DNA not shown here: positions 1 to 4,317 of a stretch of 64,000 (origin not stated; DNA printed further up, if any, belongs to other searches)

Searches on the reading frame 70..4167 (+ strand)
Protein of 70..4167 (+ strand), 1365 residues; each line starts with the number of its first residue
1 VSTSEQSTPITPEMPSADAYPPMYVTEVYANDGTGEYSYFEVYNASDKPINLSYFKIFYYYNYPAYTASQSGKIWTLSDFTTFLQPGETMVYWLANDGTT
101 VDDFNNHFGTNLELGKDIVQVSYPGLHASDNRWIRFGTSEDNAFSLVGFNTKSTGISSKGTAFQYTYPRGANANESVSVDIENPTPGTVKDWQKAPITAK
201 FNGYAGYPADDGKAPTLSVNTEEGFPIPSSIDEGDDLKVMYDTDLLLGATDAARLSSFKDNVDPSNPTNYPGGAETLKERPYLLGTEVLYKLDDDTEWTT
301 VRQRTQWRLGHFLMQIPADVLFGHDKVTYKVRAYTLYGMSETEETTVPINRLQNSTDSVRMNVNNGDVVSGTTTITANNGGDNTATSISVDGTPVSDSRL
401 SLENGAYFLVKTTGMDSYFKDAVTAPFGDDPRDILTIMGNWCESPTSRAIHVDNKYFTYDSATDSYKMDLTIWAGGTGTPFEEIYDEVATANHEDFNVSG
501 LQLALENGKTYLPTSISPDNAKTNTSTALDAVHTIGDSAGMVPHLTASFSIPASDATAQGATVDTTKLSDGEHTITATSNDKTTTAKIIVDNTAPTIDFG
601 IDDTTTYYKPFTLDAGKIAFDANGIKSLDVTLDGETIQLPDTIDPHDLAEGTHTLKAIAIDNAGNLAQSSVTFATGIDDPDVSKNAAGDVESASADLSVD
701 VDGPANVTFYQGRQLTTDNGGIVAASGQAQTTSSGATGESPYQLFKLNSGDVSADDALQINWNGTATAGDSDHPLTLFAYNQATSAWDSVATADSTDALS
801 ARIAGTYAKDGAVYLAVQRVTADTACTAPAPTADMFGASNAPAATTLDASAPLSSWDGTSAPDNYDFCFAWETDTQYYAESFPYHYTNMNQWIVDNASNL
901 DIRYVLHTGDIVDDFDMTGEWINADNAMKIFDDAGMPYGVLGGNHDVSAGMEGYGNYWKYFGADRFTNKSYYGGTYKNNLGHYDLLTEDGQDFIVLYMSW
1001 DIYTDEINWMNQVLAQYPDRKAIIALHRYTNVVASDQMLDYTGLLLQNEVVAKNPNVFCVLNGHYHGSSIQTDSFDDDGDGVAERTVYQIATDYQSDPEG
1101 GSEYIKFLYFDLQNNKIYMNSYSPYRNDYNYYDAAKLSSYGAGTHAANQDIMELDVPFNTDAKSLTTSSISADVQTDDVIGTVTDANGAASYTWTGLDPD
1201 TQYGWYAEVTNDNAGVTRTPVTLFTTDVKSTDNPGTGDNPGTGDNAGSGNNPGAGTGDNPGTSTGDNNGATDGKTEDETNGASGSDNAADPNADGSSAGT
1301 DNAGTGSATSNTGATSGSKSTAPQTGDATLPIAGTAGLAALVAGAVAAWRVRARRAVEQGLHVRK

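Call 17: search_protein_families(library=ncbifam, proteins=[window:70-4167:+])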
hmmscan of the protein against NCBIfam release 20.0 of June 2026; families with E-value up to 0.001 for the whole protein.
window:70-4167:+ (1365 aa): 2 families
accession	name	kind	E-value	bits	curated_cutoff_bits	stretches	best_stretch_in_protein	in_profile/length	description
NF008359.0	PRK11148.1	equivalog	0.00021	20.9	225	0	898-1067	52-206/275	3',5'-cyclic-AMP phosphodiesterase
NF047446.1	barrel_OmpL47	domain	0.00032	21.1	40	0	647-672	39-65/68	OmpL47-type beta-barrel domain-containing protein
